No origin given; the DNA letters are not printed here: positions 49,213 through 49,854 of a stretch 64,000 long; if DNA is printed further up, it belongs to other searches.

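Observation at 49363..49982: Two tandem, leaderless HiPIP-like cysteine proteins directly after the hydrogenase large subunit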

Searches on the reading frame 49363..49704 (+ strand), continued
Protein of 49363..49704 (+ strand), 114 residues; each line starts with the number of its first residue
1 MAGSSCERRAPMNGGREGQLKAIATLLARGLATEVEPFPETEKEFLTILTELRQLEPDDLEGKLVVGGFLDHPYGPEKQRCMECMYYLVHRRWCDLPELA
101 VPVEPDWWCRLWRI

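Call 49: find_encoding_contigs(protein=P0153, flank=10000, max_places=2)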
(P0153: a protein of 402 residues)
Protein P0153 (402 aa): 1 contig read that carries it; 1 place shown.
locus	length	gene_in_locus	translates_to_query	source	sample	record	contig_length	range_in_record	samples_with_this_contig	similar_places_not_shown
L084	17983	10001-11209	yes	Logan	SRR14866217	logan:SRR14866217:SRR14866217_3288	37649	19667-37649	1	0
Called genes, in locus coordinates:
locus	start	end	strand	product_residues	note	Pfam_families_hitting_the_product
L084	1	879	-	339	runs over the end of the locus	-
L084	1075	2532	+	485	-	PF00158:Sigma54_activat, PF14532:Sigma54_activ_2, PF07728:AAA_5, PF25601:AAA_lid_14, PF02954:HTH_8, PF18024:HTH_50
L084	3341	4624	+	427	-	PF00083:Sugar_tr, PF07690:MFS_1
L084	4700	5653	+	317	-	PF00116:COX2 (weak), PF06481:COX_ARM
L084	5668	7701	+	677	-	PF00115:COX1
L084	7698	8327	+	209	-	PF00510:COX3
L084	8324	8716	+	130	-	PF03626:COX4_pro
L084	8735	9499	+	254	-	PF02104:SURF1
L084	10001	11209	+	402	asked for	-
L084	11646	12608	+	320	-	PF01058:Oxidored_q6, PF14720:NiFe_hyd_SSU_C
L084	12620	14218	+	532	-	PF00374:NiFeSe_Hases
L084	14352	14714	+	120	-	-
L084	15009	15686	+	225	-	PF03692:CxxCxxCC (faint)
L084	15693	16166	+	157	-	PF01750:HycI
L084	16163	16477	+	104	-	-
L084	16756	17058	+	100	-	-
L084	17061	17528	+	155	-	-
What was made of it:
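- Closest known: HucM. Same: One long form of the family occupies the HucM position upstream of hupS (L084, call 49).
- One long form sits at the HucM position upstream of hupS (L084, call 49).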

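Call 53: list_cluster_members(proteins=[P0252, P0257, P0225, P0220, P0196, P0193, P0221, P0243, P0244, P0226])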
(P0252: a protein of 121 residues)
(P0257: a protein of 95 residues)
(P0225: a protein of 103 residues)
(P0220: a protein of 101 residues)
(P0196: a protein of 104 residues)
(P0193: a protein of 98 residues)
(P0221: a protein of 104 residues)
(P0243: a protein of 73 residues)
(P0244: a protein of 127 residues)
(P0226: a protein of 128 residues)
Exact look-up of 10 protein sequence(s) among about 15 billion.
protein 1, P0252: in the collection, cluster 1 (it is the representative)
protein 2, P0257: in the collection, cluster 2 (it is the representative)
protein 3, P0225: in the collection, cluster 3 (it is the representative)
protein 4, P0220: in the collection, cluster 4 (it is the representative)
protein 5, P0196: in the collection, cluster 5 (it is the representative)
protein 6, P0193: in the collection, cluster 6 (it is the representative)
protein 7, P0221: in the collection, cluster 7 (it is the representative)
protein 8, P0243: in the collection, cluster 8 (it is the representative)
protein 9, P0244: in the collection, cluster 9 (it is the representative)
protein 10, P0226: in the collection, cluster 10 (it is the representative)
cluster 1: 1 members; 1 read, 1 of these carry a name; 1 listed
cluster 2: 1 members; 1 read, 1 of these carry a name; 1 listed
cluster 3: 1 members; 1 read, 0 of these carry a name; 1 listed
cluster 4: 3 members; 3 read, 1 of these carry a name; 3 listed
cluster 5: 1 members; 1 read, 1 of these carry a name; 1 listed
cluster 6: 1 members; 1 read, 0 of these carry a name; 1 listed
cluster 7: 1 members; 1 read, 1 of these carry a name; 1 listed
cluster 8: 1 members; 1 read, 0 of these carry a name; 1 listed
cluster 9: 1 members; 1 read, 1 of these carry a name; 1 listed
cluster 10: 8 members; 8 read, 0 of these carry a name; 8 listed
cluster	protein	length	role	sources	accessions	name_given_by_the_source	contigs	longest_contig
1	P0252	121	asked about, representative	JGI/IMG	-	hypothetical protein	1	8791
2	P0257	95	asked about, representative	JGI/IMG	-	hypothetical protein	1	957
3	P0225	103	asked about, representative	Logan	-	-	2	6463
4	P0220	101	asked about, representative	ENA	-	-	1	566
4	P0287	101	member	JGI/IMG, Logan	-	hypothetical protein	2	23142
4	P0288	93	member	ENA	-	-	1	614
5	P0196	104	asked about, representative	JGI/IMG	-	hypothetical protein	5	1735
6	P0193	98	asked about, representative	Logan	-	-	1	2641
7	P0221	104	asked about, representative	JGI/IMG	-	hypothetical protein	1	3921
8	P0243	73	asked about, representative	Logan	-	-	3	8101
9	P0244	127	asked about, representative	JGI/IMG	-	hypothetical protein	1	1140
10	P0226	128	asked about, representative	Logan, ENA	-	-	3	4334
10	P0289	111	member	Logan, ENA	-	-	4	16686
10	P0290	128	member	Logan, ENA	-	-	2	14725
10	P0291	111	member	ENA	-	-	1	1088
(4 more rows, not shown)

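Call 54: find_encoding_contigs(protein=P0287, flank=8000, max_places=1)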
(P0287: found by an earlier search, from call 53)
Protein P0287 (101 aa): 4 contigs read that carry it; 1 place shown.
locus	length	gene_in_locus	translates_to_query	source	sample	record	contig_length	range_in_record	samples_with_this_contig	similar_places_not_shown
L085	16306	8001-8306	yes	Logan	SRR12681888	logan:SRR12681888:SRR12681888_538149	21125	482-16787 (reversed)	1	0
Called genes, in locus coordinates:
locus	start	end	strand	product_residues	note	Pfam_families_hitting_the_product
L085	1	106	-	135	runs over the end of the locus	-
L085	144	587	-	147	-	-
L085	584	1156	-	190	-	PF03029:ATP_bind_1 (weak)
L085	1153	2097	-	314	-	-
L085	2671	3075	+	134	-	-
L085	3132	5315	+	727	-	PF00025:Arf (weak)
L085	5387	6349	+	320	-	PF01058:Oxidored_q6, PF14720:NiFe_hyd_SSU_C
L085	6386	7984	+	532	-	PF00374:NiFeSe_Hases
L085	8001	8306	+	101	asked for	-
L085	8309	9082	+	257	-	PF01750:HycI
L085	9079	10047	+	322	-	-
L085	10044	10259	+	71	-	-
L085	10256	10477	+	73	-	-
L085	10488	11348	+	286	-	PF01106:NifU, PF00355:Rieske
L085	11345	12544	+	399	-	PF01436:NHL (faint)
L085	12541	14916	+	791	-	PF00708:Acylphosphatase, PF07503:zf-HYPF, PF01300:Sua5_yciO_yrdC, PF17788:HypF_C, PF22521:HypF_C_2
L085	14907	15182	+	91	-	PF01455:HupF_HypC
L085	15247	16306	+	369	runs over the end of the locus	-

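Call 55: find_encoding_contigs(protein=P0289, flank=8000, max_places=1)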
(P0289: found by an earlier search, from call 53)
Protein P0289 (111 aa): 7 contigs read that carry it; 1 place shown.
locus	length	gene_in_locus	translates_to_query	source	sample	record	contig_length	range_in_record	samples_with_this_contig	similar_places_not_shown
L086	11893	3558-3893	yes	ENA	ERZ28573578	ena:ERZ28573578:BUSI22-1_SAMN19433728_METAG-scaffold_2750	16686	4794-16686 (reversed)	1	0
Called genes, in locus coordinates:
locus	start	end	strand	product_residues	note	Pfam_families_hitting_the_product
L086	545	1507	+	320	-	PF01058:Oxidored_q6, PF14720:NiFe_hyd_SSU_C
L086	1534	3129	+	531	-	PF00374:NiFeSe_Hases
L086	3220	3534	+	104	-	-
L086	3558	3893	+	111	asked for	-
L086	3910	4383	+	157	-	PF01750:HycI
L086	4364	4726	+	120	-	-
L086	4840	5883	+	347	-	PF13424:TPR_12 (faint)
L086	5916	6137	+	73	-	-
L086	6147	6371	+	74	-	-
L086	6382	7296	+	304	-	PF01106:NifU, PF00355:Rieske, PF13806:Rieske_2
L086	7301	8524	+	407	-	PF01436:NHL (faint)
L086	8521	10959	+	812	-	PF00708:Acylphosphatase, PF07503:zf-HYPF, PF01300:Sua5_yciO_yrdC, PF17788:HypF_C, PF22521:HypF_C_2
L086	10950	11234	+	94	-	PF01455:HupF_HypC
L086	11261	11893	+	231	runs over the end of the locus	PF13580:SIS_2, PF01380:SIS (weak)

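Call 56: find_encoding_contigs(protein=P0252, flank=8000, max_places=1)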
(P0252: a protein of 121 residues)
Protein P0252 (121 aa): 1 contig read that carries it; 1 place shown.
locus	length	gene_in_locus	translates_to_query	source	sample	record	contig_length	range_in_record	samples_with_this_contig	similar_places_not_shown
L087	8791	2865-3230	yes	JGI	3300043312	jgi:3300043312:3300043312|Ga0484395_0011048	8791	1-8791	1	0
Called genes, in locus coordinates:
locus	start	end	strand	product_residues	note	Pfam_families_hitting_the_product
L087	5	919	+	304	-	PF01058:Oxidored_q6, PF14720:NiFe_hyd_SSU_C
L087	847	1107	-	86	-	-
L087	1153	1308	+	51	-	-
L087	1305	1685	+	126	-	-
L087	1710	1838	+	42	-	-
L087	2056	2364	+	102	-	PF00374:NiFeSe_Hases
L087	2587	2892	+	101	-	-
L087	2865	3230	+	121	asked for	-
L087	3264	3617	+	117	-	-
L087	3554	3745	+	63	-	-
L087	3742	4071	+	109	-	-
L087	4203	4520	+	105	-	-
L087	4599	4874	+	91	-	-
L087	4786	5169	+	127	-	-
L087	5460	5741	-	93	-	-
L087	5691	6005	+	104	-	-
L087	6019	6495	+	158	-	PF00355:Rieske, PF13806:Rieske_2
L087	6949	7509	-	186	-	-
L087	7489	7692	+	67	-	-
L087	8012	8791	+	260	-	?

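Call 65: search_dna_similar(query=window:49396-49704:+, collection=plasmids, mode=protein, max_evalue=0.01, max_rows=40)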
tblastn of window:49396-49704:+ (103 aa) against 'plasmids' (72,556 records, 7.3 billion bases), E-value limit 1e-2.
Records with a match: 12; places in all: 24; records where one place covers at least 80% of the query: 12.
Best place of each record, by identity: 60-80% 10; <60% 2.
By first word of the organism name: Bradyrhizobium 7; Mesorhizobium 1; Sphingopyxis 1; Novosphingobium 1; Octadecabacter 1; Roseovarius 1.
By predicted mobility (MOB-suite, as given by PLSDB): mobilizable 8; non-mobilizable 2; conjugative 2.
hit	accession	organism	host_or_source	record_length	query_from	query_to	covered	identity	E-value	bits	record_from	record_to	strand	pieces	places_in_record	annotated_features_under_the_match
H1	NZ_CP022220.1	Bradyrhizobium guangxiense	peanut,cell culture,roots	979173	1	103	100%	71.8%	3e-46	164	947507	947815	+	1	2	hypothetical protein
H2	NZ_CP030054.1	Bradyrhizobium guangzhouense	Arachis hypogaea,Microbe,nodule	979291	1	103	100%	71.8%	3e-46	164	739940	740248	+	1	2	hypothetical protein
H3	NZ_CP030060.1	Bradyrhizobium sp. CCBAU 53351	Arachis hypogaea,Microbe,nodule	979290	1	103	100%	71.8%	3e-46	164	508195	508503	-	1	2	hypothetical protein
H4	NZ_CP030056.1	Bradyrhizobium sp. CCBAU 53340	Arachis hypogaea,Microbe,nodule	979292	1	103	100%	71.8%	3e-46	164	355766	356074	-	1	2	hypothetical protein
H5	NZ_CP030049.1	Bradyrhizobium sp. CCBAU 53338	Arachis hypogaea,Microbe,nodule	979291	1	103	100%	71.8%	3e-46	164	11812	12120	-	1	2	hypothetical protein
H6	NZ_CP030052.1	Bradyrhizobium guangdongense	peanut,cell culture,roots of peanut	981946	1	103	100%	71.8%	3e-46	164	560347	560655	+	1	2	hypothetical protein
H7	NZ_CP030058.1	Bradyrhizobium guangdongense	Arachis hypogaea,Microbe,nodule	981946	1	103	100%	71.8%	3e-46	164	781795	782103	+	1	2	hypothetical protein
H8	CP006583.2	Mesorhizobium huakuii 7653R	Rice field soil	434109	9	103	92%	74.7%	5e-45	160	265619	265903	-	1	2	hypothetical protein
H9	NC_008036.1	Sphingopyxis alaskensis RB2256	-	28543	9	103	92%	65.3%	6e-36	135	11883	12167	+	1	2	hypothetical protein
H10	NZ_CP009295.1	Novosphingobium pentaromativorans US6-1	mud sediment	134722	9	103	92%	65.3%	6e-36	135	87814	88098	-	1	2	hypothetical protein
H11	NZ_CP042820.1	Octadecabacter sp. SW4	single isolate,polar sea water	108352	2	103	99%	58.8%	2e-33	127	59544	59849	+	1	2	hypothetical protein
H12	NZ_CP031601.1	Roseovarius indicus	pure culture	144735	2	103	99%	58.8%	2e-33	127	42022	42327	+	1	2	hypothetical protein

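Call 66: get_annotated_region(hit=H9, flank=9000)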
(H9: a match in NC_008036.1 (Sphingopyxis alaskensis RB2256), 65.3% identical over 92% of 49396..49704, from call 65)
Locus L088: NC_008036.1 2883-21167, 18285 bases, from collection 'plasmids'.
description: Sphingopyxis alaskensis RB2256 F plasmid, complete sequence
organism: Sphingopyxis alaskensis RB2256 (NCBI taxid 317655)
taxonomy: Bacteria; Pseudomonadota; Alphaproteobacteria; Sphingomonadales; Sphingomonadaceae; Sphingopyxis; Sphingopyxis alaskensis; Sphingopyxis alaskensis RB2256
host: -; source: -; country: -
typing (MOB-suite, as given by PLSDB): mobilizable; relaxase MOBQ
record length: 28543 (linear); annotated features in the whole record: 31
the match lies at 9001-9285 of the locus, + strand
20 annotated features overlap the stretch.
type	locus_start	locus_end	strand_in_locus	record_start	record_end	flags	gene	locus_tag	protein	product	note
CDS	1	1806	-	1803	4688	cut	traA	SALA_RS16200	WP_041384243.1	Ti-type conjugative transfer relaxase TraA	-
CDS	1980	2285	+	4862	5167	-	-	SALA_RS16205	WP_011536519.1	conjugal transfer protein TraD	-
CDS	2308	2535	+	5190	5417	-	-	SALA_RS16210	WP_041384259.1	conjugal transfer protein TraD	-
CDS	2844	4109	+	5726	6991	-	-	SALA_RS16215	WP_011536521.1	DUF3422 domain-containing protein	-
CDS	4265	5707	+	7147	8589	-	-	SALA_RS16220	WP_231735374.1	sigma-54 dependent transcriptional regulator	GO:0006355 - regulation of DNA-templated transcription [Evidence IEA]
CDS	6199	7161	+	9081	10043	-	-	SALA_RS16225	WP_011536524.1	hydrogenase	-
CDS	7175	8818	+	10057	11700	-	-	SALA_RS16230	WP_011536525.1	nickel-dependent hydrogenase large subunit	-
CDS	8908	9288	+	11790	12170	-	-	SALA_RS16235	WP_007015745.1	hypothetical protein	-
CDS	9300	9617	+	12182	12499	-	-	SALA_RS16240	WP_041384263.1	hypothetical protein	-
CDS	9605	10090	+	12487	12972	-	-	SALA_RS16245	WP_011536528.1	hydrogenase maturation protease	-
CDS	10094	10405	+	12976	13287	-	-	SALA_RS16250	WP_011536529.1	hypothetical protein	-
CDS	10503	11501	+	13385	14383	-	-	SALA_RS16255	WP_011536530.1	hypothetical protein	-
CDS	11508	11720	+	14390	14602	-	-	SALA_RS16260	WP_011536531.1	hypothetical protein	-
CDS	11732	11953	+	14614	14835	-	-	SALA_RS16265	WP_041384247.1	hypothetical protein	-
CDS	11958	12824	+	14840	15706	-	-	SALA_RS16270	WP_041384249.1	NifU family protein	GO:0016226 - iron-sulfur cluster assembly [Evidence IEA]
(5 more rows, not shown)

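Call 67: search_solved_structures(query=P0153, max_evalue=10, show_alignments=2)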
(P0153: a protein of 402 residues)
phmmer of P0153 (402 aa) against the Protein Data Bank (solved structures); distinct sequences matched with E-value up to 10: 1.
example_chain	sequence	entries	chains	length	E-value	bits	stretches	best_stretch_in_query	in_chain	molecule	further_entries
2a4c_A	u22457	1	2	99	0.98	11.6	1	192-225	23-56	Cadherin-11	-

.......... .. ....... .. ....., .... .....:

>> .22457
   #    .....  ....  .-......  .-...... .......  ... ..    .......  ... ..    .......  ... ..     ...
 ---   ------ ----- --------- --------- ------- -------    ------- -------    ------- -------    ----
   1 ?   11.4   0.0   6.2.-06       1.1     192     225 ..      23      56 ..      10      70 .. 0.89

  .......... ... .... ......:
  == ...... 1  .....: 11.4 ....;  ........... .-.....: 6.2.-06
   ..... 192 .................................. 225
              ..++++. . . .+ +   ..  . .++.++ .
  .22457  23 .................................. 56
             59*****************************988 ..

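Call 74: search_protein_families(library=pfam, proteins=[P0161, P0169, P0188, P0190, P0195, P0201, P0205, P0215, P0230, P0177], max_evalue=0.01)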
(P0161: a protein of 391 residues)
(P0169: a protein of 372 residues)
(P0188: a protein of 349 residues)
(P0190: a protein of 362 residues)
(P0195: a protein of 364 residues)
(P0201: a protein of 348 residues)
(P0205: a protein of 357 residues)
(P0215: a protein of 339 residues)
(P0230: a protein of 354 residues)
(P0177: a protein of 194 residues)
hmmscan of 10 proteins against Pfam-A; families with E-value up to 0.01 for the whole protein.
P0161 (391 aa): 1 family
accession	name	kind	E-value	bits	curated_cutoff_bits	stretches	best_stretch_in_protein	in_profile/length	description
PF01292.26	Ni_hydr_CYTB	-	1.6e-13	51.3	30.1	1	6-217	2-169/179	Prokaryotic cytochrome b561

P0169 (372 aa): 0 families

P0188 (349 aa): 0 families

P0190 (362 aa): 0 families

P0195 (364 aa): 0 families

P0201 (348 aa): 0 families

P0205 (357 aa): 0 families

P0215 (339 aa): 0 families

P0230 (354 aa): 0 families

P0177 (194 aa): 0 families
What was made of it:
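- Closest known: Hydrogenase cytochrome b subunits. Same: One family member (P0161) is fused to such a domain (call 74).
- The fusion to cytochrome b points to electron transfer or membrane docking, not maturation (call 74).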

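Call 76: find_encoding_contigs(protein=P0161, flank=10000, max_places=4)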
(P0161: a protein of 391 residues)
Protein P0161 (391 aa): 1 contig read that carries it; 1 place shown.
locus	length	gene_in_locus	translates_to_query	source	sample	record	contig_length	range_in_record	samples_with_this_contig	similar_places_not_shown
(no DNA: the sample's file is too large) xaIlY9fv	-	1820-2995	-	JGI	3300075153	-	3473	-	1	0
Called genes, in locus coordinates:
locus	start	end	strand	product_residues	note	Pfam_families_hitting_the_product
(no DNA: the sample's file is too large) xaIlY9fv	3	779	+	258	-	?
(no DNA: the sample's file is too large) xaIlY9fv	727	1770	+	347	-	PF01058:Oxidored_q6, PF14720:NiFe_hyd_SSU_C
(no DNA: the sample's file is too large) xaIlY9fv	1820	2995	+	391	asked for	PF01292:Ni_hydr_CYTB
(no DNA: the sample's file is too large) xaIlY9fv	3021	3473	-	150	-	?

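Call 88: search_protein_families(library=pfam, proteins=[L084:15009-15683:+], max_evalue=1)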
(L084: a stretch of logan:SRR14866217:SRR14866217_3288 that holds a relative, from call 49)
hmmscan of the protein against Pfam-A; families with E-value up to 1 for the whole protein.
L084:15009-15683:+ (225 aa): 3 families
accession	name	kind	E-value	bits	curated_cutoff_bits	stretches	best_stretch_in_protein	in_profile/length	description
PF03692.20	CxxCxxCC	-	1.2e-05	26.3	23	1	57-145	1-71/85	Putative zinc- or iron-chelating domain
PF03953.22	Tubulin_C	-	0.013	16.1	26.6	1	85-140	18-71/126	Tubulin C-terminal domain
PF08337.17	Plexin_cytopl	-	0.037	13.3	25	1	69-139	141-176/441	Plexin cytoplasmic RasGAP domain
